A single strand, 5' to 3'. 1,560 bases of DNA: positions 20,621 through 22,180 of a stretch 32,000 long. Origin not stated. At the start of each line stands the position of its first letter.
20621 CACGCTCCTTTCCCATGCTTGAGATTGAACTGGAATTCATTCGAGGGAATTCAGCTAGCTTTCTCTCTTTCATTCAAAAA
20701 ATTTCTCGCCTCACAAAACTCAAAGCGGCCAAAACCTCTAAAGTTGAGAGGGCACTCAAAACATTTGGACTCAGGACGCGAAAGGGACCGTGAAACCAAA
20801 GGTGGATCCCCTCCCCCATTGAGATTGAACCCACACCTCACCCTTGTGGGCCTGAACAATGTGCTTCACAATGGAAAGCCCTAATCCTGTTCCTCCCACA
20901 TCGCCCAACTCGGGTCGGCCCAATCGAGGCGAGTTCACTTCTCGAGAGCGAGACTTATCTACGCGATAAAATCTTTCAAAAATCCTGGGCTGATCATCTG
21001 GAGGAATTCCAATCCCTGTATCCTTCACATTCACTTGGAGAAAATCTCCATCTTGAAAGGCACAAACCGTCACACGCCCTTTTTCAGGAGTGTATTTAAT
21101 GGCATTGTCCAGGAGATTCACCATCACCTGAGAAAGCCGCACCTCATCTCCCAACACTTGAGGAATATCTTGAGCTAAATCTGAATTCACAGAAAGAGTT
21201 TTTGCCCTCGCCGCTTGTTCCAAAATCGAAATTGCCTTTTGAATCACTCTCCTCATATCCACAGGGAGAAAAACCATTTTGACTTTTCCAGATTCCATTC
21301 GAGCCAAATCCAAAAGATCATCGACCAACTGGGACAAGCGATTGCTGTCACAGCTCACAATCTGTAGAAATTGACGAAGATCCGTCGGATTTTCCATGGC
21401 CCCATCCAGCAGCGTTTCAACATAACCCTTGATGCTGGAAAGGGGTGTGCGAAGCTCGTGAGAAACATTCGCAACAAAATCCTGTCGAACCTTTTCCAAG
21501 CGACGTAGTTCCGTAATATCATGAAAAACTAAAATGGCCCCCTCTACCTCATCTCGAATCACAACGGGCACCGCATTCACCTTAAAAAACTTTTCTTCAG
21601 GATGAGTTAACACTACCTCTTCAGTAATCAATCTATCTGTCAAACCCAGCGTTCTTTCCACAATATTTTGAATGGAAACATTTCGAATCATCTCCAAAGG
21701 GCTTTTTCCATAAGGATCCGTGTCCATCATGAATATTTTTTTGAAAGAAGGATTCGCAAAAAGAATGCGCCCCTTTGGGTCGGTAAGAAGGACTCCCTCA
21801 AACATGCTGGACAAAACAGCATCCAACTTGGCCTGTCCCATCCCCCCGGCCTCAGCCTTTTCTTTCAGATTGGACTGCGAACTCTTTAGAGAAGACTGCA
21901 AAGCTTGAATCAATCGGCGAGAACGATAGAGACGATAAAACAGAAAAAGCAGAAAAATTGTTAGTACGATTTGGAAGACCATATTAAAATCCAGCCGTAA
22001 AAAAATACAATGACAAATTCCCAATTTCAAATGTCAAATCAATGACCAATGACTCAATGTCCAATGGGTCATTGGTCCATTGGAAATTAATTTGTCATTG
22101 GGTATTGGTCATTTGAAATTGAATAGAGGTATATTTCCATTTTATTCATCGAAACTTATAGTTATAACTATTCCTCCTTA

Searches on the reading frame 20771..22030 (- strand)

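Call 45: search_protein_families(library=pfam, max_evalue=0.00001, proteins=[window:20771-22030:-])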
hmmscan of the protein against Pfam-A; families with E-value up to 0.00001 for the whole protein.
window:20771-22030:- (419 aa): 4 families
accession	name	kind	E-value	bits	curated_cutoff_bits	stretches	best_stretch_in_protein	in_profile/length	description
PF02518.31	HATPase_c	-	1.3e-31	109.8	26.4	1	294-418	1-110/111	Histidine kinase-, DNA gyrase B-, and HSP90-like ATPase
PF00512.31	HisKA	-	8e-23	80.7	26.9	1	182-248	2-66/66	His Kinase A (phospho-acceptor) domain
PF08448.16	PAS_4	-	9.6e-09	35.9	23.1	1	78-177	6-110/110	PAS fold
PF13426.13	PAS_9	-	5.5e-08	33.5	27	1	78-174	2-103/103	PAS domain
